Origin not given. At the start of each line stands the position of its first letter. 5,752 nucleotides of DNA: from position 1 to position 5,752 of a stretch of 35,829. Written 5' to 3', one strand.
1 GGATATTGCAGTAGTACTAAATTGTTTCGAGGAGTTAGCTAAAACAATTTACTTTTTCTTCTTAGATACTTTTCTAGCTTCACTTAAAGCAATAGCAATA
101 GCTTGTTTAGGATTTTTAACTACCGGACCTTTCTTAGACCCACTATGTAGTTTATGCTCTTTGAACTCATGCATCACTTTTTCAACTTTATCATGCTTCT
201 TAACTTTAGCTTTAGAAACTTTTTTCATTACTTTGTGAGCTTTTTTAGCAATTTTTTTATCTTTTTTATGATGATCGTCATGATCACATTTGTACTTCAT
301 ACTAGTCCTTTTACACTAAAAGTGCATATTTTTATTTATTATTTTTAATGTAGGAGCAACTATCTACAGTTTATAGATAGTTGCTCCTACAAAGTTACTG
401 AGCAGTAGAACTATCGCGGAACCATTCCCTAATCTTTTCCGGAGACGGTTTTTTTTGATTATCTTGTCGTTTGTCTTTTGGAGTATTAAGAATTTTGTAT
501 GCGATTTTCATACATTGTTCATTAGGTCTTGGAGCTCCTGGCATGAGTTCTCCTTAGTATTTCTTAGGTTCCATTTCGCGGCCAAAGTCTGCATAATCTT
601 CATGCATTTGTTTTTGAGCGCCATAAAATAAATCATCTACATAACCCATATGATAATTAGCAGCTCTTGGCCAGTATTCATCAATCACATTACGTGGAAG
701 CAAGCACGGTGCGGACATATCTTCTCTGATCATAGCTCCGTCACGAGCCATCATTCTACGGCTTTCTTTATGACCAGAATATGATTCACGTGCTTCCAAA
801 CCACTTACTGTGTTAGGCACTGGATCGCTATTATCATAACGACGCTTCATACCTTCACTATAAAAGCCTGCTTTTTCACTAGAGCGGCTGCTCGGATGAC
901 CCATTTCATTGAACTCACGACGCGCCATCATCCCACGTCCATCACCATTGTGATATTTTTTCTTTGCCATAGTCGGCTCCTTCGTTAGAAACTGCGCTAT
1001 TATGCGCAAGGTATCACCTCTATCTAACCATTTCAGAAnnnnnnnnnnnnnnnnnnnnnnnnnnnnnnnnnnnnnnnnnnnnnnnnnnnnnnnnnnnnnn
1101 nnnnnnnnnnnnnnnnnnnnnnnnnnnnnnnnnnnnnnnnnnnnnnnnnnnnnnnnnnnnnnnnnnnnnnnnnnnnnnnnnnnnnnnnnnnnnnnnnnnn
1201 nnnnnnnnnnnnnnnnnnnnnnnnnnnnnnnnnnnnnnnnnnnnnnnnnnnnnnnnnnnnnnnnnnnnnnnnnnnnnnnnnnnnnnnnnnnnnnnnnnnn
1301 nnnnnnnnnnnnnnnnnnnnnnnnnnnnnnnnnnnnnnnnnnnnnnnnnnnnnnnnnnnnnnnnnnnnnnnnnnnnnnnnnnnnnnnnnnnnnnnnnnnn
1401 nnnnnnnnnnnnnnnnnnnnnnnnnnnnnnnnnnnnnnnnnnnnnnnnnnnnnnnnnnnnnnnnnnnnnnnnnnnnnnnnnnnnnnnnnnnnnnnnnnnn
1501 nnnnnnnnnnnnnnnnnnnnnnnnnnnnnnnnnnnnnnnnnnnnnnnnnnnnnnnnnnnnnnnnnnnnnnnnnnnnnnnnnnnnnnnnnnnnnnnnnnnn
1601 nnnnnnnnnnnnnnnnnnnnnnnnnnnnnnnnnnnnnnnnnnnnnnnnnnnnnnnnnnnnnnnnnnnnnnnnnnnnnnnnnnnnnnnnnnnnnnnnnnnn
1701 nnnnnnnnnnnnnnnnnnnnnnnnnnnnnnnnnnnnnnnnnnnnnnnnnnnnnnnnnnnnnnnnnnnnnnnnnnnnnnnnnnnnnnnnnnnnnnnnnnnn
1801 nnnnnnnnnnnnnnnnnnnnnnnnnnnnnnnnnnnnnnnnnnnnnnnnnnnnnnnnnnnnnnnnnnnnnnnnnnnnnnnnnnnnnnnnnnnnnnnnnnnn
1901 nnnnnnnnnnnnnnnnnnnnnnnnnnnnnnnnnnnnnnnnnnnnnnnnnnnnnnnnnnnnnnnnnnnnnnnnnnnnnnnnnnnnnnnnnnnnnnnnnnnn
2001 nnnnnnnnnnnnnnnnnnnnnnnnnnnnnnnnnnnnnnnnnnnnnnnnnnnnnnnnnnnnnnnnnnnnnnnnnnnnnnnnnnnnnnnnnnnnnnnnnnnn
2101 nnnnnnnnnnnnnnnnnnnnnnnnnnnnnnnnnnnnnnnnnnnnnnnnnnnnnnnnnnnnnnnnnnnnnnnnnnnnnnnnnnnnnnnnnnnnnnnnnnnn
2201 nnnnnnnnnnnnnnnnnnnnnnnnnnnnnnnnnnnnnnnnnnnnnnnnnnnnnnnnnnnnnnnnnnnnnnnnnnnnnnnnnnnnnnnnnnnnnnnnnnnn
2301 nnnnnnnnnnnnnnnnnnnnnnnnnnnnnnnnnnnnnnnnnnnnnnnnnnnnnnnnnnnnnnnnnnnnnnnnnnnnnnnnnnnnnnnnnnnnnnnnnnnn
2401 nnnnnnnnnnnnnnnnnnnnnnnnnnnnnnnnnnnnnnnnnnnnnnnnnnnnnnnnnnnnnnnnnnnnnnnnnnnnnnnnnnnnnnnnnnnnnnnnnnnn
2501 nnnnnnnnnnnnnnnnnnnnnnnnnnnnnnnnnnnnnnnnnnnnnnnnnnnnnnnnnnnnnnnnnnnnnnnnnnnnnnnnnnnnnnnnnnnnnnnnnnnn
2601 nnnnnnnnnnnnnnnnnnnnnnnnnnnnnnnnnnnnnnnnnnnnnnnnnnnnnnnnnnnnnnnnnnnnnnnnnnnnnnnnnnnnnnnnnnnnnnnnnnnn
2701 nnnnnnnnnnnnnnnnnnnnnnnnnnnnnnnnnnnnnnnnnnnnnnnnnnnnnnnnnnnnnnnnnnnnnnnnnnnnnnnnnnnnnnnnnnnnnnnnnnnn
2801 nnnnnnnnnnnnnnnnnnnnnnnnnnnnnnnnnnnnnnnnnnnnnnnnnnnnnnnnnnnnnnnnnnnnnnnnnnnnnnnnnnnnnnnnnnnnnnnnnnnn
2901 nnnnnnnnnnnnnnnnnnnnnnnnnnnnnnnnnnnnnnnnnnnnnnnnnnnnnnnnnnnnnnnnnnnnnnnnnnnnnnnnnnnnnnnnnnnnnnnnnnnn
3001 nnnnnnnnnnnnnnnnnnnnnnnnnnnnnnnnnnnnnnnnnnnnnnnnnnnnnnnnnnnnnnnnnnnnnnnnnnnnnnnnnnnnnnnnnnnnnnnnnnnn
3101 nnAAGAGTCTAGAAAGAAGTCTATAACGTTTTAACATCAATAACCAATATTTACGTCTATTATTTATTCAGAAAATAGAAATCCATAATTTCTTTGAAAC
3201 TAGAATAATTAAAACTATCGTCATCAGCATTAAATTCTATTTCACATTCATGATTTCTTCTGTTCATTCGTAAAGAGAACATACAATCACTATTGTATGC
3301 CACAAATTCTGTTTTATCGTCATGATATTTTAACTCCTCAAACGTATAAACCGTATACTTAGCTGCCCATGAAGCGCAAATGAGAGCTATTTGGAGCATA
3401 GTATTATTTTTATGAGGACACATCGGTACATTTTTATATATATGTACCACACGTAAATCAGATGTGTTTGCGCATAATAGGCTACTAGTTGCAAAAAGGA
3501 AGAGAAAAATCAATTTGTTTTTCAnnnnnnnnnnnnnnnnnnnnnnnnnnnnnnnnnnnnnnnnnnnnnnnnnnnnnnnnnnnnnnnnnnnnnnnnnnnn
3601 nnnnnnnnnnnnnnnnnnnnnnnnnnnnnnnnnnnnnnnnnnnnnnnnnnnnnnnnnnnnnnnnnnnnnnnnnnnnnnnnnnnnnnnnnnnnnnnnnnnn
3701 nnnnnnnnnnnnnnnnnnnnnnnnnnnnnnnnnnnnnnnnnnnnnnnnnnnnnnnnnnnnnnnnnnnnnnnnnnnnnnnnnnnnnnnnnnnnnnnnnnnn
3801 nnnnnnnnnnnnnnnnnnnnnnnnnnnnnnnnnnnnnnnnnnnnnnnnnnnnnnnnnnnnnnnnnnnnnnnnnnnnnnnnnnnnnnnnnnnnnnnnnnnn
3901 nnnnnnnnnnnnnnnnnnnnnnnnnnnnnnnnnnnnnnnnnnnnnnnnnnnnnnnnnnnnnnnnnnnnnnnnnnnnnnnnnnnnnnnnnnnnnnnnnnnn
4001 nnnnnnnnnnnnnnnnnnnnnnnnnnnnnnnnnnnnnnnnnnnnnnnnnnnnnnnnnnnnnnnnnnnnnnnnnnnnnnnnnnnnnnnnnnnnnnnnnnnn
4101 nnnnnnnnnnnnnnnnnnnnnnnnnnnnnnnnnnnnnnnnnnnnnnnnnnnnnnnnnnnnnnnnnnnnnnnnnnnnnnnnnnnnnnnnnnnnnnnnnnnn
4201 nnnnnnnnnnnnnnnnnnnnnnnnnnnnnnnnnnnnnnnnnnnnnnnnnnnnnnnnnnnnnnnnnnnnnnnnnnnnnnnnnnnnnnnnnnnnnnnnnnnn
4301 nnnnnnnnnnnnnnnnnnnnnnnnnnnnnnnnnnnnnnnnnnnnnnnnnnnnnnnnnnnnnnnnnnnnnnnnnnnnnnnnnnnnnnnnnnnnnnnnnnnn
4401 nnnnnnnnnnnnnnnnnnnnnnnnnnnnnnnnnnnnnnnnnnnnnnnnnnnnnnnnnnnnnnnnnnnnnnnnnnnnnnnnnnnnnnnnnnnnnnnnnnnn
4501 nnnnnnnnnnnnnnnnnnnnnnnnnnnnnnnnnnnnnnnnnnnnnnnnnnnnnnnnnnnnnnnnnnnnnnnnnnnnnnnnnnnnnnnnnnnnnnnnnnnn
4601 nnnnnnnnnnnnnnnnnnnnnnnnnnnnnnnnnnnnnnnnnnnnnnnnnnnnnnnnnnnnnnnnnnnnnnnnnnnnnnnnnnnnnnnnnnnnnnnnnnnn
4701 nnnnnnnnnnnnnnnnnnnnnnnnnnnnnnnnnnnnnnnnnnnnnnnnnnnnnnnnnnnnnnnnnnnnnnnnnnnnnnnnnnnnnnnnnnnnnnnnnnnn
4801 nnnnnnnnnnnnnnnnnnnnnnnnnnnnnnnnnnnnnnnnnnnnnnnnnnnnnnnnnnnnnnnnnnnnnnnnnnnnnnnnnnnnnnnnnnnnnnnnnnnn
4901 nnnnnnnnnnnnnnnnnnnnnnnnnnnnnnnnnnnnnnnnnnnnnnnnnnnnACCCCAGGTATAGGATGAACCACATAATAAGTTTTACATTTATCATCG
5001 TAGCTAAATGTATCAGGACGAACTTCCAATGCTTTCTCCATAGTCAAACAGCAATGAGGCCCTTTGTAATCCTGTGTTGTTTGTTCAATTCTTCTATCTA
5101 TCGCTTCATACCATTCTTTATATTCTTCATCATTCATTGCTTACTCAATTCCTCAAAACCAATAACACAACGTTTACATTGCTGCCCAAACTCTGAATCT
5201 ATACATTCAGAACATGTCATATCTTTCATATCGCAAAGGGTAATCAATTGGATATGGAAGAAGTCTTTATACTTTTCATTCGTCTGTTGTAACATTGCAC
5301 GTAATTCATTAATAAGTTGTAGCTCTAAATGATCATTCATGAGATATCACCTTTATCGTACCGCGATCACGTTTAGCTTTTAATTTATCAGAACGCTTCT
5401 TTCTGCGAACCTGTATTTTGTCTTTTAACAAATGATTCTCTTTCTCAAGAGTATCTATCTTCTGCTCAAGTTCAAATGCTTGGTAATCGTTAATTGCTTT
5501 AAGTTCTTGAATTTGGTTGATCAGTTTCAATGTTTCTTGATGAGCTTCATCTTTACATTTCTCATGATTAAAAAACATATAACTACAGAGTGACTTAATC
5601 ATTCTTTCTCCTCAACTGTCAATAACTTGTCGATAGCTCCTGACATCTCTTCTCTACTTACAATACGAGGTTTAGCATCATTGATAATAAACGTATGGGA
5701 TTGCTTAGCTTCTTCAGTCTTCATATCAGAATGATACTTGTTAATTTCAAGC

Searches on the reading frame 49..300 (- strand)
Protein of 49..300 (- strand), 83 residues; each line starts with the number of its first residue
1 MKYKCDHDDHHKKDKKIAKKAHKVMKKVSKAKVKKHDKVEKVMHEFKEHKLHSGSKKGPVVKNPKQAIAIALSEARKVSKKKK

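Call 10: search_protein_families(library=phrogs, proteins=[window:49-300:-], max_evalue=0.01)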
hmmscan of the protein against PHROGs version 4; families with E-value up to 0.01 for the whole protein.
window:49-300:- (83 aa): 1 family
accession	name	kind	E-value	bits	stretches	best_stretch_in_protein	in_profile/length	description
phrog_2423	-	unknown function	6.6e-05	23.8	1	62-82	24-44/52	-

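Call 20: search_protein_families(library=pfam, alignment_id=A2, max_evalue=0.01)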
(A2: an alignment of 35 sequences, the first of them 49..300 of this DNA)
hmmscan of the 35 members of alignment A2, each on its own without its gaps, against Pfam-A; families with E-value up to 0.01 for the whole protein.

A. member 1, window:49-300:- (83 aa): 1 family
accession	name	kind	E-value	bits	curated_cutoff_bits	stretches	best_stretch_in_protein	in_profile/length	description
PF20106.4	DUF6496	-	3.8e-11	43.6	24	1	36-81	7-53/58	Family of unknown function (DUF6496)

B. families by the number of members that match (of 35 scanned): 16 families
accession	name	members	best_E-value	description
PF04404.17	ERF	2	6.2e-16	ERF superfamily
PF16510.12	P22_portal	1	1.9e-69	Phage P22-like portal protein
PF05866.16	RusA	1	2.5e-12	Endodeoxyribonuclease RusA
PF13884.11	Peptidase_S74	1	2e-11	Chaperone of endosialidase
PF20106.4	DUF6496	1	3.8e-11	Family of unknown function (DUF6496)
PF25209.1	Phage_capsid_4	1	5.7e-05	Phage capsid protein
PF13545.12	HTH_Crp_2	1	9.4e-05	Crp-like helix-turn-helix domain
PF00325.26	Crp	1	9.6e-05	Bacterial regulatory proteins, crp family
PF16677.11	GP3_package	1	0.0015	DNA-packaging protein gp3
PF13730.12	HTH_36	1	0.0016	Helix-turn-helix domain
PF05218.19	DUF713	1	0.0018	Protein of unknown function (DUF713)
PF13412.12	HTH_24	1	0.0025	Winged helix-turn-helix DNA-binding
PF16190.11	E1_FCCH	1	0.005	Ubiquitin-activating enzyme E1 FCCH domain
PF07989.16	Cnn_1N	1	0.0076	Centrosomin N-terminal motif 1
PF19381.4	DUF5956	1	0.0089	Family of unknown function (DUF5956)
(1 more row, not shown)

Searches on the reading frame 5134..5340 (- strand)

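Call 89: search_protein_families(library=pfam, proteins=[window:5134-5340:-], max_evalue=0.1)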
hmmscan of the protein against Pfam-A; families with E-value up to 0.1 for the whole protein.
window:5134-5340:- (68 aa): 2 families
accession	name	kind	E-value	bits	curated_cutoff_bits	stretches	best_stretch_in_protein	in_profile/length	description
PF00053.31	EGF_laminin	-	0.0004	20.9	21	1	35-65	12-41/49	Laminin EGF domain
PF24973.1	EGF_LMN_ATRN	-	0.0029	18.1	27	1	36-62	9-34/44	Laminin/attractin EGF domain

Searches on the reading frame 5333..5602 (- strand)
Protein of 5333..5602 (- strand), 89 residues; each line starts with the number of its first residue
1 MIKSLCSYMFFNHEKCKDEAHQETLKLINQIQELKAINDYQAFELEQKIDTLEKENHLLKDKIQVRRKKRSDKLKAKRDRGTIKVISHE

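Call 10: search_protein_families(library=phrogs, proteins=[window:5333-5602:-], max_evalue=0.01)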
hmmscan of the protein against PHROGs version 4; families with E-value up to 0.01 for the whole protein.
window:5333-5602:- (89 aa): 2 families
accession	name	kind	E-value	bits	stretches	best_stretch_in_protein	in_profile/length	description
phrog_2658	-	other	0.0014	19.9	1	14-80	36-105/126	hol-like chemotaxis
phrog_9809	-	unknown function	0.0059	17.6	1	18-75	159-218/223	-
